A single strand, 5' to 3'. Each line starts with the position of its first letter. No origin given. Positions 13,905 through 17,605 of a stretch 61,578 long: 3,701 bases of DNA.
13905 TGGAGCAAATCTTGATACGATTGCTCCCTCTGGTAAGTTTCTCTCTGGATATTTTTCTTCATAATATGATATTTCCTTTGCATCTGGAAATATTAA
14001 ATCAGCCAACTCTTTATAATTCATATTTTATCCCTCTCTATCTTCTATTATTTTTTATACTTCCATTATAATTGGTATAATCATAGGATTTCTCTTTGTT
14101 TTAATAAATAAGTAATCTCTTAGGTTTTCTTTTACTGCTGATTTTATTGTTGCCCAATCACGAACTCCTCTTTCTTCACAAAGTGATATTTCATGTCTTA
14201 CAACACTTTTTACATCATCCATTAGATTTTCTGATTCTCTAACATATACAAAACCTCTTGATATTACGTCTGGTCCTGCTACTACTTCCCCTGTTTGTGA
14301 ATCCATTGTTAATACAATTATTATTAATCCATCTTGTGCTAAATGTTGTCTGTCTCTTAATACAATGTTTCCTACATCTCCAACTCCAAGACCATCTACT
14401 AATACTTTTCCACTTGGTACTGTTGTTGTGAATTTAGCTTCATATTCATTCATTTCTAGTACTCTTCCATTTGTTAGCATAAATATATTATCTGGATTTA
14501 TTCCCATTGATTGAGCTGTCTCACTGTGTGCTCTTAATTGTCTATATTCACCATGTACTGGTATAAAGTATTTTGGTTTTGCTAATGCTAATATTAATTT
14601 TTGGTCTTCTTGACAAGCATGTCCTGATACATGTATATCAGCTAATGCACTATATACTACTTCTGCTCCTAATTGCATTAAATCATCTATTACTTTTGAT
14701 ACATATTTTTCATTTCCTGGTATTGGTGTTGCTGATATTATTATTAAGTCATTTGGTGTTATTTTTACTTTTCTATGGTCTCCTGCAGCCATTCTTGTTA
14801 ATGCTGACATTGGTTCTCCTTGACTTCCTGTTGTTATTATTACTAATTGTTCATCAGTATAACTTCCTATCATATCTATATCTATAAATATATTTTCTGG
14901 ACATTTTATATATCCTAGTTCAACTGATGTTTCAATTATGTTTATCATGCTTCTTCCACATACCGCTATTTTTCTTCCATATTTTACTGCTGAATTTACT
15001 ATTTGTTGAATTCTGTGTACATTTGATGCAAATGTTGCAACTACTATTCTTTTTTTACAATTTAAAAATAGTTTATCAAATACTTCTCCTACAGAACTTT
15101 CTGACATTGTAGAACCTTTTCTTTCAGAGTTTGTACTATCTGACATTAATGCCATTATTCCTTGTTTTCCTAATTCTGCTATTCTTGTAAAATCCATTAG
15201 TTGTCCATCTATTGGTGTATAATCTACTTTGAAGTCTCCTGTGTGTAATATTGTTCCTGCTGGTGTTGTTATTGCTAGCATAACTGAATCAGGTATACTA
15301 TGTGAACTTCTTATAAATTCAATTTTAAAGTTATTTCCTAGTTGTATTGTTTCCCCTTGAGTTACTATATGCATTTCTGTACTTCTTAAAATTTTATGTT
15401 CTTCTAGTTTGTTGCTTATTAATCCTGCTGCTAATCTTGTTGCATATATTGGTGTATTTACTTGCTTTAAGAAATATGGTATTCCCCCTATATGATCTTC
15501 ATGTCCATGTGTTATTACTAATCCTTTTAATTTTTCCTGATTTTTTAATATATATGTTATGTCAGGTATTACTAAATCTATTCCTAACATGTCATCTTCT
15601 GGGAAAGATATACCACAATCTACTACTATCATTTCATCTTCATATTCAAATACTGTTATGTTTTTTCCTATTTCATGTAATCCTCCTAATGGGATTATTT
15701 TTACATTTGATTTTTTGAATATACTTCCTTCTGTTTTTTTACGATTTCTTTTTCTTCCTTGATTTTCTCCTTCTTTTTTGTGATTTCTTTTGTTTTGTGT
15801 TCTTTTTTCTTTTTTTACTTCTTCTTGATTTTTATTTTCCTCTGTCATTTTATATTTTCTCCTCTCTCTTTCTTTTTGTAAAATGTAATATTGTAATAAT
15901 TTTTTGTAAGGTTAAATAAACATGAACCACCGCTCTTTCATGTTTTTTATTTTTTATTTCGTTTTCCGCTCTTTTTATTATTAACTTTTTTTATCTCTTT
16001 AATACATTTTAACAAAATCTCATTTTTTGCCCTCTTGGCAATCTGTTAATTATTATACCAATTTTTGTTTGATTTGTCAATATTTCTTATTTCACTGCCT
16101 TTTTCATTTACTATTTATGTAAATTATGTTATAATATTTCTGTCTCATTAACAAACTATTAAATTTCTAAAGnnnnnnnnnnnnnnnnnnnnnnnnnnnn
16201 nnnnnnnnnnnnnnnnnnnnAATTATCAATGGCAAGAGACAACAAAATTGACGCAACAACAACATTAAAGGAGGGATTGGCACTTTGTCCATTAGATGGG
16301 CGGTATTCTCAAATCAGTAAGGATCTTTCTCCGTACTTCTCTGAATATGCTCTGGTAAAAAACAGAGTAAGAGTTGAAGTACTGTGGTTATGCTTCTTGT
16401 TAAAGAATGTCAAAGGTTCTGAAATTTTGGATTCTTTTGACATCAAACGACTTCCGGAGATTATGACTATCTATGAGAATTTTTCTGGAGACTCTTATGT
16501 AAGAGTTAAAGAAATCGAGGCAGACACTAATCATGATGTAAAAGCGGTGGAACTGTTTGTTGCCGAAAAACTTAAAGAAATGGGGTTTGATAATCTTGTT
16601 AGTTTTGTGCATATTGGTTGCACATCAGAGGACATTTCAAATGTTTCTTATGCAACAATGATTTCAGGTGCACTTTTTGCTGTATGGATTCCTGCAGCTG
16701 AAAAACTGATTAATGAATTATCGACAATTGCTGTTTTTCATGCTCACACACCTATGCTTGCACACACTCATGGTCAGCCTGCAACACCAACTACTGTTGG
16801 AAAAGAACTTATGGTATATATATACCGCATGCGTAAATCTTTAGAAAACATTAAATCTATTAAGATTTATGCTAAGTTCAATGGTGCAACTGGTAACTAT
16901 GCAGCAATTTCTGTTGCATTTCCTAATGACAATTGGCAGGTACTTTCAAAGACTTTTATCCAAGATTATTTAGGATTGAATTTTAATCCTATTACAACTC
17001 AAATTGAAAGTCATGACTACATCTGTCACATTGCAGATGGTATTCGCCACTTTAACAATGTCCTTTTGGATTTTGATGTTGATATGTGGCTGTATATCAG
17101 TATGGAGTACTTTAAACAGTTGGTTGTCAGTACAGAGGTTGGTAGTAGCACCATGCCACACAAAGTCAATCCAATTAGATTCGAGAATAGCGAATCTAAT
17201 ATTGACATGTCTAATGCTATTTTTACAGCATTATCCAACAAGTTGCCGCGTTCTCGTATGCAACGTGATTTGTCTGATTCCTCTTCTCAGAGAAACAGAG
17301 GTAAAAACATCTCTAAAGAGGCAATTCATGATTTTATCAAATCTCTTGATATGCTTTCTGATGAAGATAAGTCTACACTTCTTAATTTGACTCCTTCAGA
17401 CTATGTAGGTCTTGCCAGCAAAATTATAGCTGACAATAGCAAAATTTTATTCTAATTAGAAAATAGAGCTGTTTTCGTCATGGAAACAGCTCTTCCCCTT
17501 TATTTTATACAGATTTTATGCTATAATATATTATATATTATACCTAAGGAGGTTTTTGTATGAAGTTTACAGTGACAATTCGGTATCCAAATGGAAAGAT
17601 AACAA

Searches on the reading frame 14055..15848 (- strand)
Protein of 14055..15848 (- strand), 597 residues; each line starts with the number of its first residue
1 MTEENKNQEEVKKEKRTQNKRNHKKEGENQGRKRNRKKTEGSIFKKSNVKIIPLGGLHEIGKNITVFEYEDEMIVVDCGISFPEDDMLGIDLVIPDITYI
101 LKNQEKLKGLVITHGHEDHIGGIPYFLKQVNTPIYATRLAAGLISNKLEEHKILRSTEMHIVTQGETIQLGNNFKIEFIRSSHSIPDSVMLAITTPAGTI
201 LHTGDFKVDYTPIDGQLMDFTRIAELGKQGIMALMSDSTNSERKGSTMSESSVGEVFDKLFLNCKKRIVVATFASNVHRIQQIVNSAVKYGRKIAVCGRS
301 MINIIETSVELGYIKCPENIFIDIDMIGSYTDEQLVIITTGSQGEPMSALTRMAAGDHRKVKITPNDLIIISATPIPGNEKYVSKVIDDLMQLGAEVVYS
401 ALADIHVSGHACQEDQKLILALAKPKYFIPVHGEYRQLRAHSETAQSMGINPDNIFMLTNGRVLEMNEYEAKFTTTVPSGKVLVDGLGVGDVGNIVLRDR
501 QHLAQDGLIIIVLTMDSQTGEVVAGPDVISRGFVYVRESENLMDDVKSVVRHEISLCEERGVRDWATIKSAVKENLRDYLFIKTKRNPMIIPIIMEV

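Call 56: search_protein_families(library=pfam, proteins=[window:14055-15848:-], max_evalue=0.00001)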
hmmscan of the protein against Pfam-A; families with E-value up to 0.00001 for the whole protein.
window:14055-15848:- (597 aa): 5 families
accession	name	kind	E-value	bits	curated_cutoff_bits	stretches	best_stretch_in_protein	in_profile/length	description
PF22505.1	RNase_J_b_CASP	-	8.5e-53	177.9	27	1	265-390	1-126/126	Ribonuclease J, beta-CASP domain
PF17770.6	RNase_J_C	-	5.9e-36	124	23.8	1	496-597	1-102/102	Ribonuclease J C-terminal domain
PF00753.33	Lactamase_B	-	1.3e-15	58.3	22.7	1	62-207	6-151/196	Metallo-beta-lactamase superfamily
PF07521.17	RMMBL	-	3.4e-12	46.6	21.6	1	402-451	8-59/63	Zn-dependent metallo-hydrolase RNA specificity domain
PF12706.13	Lactamase_B_2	-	1.2e-10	41.8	27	1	74-207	3-144/200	Beta-lactamase superfamily domain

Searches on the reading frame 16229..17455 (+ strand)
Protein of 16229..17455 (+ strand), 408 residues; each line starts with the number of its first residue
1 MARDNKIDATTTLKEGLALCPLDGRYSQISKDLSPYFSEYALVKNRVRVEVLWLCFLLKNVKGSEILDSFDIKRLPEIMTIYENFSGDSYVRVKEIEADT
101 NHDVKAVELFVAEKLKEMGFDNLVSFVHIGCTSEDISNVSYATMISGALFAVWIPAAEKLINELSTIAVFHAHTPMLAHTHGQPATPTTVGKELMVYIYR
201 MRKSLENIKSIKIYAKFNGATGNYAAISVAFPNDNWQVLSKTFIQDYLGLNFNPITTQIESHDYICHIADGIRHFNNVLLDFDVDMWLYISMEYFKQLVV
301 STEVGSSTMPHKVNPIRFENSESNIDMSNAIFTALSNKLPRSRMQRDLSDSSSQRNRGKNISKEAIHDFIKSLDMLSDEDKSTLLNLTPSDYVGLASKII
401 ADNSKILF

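Call 56: search_protein_families(library=pfam, proteins=[window:16229-17455:+], max_evalue=0.00001)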
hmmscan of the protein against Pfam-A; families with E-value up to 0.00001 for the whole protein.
window:16229-17455:+ (408 aa): 2 families
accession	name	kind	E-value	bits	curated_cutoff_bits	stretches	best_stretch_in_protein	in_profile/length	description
PF00206.25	Lyase_1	-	2.6e-41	142.5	27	1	80-321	59-303/312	Lyase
PF08328.16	ASL_C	-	2.5e-07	31.2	35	0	357-393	80-115/115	Adenylosuccinate lyase C-terminal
